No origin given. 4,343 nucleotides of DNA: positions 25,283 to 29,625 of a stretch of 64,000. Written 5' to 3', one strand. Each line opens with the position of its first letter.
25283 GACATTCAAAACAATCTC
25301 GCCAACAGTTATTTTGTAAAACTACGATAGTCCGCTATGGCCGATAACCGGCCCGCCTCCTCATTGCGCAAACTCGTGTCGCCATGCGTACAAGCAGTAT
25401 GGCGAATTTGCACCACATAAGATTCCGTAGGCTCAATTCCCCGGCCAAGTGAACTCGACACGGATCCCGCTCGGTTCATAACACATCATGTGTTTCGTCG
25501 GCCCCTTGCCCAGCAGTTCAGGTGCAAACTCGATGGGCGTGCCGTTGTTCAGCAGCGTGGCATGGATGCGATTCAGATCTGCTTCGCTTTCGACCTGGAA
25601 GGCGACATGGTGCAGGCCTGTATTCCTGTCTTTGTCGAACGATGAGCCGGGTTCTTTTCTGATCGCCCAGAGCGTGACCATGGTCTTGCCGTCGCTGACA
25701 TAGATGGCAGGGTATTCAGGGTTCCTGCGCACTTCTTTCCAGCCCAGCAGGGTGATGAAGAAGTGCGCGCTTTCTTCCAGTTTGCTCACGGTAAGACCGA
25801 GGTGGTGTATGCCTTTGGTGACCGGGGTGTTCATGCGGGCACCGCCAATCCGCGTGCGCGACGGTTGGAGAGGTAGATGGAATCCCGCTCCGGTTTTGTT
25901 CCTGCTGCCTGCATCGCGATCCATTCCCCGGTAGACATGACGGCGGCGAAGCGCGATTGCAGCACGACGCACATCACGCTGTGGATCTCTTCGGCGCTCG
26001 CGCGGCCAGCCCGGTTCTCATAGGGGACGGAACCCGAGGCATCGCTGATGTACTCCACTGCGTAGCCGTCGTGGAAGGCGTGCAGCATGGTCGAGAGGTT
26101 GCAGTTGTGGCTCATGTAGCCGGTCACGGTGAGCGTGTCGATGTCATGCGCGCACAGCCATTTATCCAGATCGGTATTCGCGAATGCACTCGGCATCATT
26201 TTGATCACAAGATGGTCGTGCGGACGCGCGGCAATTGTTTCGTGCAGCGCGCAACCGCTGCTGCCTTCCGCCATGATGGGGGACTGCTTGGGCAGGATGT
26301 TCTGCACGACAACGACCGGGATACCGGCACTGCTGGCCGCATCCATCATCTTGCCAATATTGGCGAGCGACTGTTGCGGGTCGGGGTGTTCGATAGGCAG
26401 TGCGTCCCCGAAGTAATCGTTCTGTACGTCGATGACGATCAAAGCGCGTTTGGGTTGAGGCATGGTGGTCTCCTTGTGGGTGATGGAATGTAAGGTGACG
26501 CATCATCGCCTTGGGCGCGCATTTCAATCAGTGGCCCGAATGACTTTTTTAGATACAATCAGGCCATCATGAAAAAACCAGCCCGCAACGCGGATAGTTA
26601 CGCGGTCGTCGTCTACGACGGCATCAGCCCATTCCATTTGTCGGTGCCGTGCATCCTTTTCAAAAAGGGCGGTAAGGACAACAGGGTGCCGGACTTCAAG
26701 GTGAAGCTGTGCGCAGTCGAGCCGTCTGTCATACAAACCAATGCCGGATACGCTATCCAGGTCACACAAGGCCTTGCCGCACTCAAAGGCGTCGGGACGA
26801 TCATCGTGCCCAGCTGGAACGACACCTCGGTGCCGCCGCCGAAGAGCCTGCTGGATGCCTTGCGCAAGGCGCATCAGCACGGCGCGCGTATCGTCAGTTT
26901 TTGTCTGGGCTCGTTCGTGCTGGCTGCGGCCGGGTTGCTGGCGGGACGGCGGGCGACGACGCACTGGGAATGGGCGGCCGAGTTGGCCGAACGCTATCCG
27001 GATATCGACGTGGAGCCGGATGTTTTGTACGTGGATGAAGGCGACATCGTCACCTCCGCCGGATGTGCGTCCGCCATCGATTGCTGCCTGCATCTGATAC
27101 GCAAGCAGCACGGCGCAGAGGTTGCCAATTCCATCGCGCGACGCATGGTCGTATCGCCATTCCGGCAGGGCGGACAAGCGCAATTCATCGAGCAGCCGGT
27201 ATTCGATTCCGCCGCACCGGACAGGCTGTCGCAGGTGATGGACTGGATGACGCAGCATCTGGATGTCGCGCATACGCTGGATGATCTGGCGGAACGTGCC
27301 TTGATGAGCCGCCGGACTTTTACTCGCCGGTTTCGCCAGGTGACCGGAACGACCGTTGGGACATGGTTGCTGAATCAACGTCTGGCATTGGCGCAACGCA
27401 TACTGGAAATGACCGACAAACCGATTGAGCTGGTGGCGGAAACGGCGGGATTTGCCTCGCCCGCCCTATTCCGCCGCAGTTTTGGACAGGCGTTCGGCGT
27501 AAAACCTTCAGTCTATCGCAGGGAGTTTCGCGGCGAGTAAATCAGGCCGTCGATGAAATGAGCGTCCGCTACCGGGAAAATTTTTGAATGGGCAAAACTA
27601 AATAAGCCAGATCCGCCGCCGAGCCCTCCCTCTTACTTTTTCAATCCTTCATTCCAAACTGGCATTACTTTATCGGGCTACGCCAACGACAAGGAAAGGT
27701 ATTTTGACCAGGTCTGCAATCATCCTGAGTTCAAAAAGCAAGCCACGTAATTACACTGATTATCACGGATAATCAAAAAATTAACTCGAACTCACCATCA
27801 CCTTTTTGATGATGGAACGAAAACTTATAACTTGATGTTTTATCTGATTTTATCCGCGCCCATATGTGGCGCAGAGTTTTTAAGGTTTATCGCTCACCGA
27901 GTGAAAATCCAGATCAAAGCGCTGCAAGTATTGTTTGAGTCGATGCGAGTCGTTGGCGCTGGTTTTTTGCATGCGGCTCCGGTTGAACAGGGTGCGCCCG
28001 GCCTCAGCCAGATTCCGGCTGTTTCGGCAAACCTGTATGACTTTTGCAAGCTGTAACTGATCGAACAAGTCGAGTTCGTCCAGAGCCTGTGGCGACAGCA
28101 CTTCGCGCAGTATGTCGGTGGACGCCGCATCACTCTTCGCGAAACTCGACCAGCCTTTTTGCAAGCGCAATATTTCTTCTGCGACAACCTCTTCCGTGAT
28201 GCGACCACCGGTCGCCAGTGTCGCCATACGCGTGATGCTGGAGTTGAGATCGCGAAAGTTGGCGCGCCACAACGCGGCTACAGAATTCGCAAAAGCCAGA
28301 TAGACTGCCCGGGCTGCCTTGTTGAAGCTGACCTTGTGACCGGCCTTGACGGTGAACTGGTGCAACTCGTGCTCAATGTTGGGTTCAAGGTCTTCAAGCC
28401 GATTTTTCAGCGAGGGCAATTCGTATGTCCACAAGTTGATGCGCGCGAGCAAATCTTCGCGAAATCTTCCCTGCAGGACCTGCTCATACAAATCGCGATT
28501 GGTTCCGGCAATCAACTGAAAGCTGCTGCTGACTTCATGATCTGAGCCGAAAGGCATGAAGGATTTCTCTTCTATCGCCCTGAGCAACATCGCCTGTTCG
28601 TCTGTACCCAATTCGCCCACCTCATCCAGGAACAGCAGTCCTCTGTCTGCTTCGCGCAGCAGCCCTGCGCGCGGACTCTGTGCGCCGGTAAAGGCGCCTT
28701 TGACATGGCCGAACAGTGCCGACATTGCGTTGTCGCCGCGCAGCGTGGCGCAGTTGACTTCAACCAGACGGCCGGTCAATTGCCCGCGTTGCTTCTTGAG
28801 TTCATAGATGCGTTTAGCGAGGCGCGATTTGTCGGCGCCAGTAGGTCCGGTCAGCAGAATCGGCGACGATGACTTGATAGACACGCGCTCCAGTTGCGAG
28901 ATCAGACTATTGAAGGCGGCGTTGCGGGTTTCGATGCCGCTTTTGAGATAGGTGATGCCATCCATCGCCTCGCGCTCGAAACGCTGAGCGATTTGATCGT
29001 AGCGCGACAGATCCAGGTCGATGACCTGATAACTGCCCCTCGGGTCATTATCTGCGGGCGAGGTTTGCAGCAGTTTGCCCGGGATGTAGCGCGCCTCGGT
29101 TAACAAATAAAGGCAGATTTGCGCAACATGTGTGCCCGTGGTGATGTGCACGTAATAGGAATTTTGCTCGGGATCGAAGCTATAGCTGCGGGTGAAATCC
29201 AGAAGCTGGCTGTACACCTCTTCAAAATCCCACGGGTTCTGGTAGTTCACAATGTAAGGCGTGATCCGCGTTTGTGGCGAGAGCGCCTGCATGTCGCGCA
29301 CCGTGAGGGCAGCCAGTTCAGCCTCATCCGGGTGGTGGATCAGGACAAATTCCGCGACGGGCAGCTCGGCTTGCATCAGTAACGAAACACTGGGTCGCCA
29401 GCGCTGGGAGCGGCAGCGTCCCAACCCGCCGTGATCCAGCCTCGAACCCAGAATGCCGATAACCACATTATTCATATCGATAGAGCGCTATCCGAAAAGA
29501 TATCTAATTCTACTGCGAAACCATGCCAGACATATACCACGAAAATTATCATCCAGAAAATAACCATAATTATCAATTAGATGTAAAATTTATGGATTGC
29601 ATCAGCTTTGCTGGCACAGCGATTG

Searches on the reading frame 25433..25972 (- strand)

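Call 59: search_protein_families(library=pfam, proteins=[window:25433-25972:-], max_evalue=0.001)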
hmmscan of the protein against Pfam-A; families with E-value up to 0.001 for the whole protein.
window:25433-25972:- (179 aa): 2 families
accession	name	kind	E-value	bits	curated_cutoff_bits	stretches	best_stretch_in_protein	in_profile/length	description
PF00903.31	Glyoxalase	-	6.5e-13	49.6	20.6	1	54-174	1-121/121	Glyoxalase/Bleomycin resistance protein/Dioxygenase superfamily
PF13669.12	Glyoxalase_4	-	4e-07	30.7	27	1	56-146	1-92/109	Glyoxalase/Bleomycin resistance protein/Dioxygenase superfamily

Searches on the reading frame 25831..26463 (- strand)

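Call 59: search_protein_families(library=pfam, proteins=[window:25831-26463:-], max_evalue=0.001)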
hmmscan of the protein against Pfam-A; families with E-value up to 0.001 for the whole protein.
window:25831-26463:- (210 aa): 1 family
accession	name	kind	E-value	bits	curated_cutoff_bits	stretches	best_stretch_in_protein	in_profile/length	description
PF00857.26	Isochorismatase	-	2.8e-34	119.2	27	1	7-178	2-173/175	Isochorismatase domain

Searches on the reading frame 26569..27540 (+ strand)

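Call 59: search_protein_families(library=pfam, proteins=[window:26569-27540:+], max_evalue=0.001)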
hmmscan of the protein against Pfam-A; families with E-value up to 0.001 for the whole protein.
window:26569-27540:+ (323 aa): 3 families
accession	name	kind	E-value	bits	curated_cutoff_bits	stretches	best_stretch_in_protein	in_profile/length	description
PF12833.13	HTH_18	-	4.2e-21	75.5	33.6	1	240-318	1-79/80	Helix-turn-helix domain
PF00165.29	HTH_AraC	-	1.7e-15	57.1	26.6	2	280-318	2-42/42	Bacterial regulatory helix-turn-helix proteins, AraC family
PF01965.30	DJ-1_PfpI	-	2e-14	54.2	26.6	1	13-178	5-164/165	DJ-1/PfpI family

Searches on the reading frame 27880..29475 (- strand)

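Call 59: search_protein_families(library=pfam, proteins=[window:27880-29475:-], max_evalue=0.001)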
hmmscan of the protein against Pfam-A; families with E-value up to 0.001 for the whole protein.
window:27880-29475:- (531 aa): 7 families
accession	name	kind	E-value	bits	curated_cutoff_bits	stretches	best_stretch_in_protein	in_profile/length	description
PF06956.16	RtcR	-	1e-72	243.9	23.1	1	2-180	2-183/183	Regulator of RNA terminal phosphate cyclase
PF00158.32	Sigma54_activat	-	9.5e-45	152.7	20.2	1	183-349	3-165/168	Sigma-54 interaction domain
PF14532.12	Sigma54_activ_2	-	1.5e-10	41.9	25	1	187-356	6-138/138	Sigma-54 interaction domain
PF00004.35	AAA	-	4.4e-06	27.6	21.2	1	206-341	1-126/131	ATPase family associated with various cellular activities (AAA)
PF01078.27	Mg_chelatase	-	8.9e-06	25.7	20.3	1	204-326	23-157/207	Magnesium chelatase, subunit ChlI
PF07728.20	AAA_5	-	0.00029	21.3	22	0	205-327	1-123/139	AAA domain (dynein-related subfamily)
PF25601.1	AAA_lid_14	-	0.00053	20.2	27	0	358-439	2-78/87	AAA+ ATPase lid domain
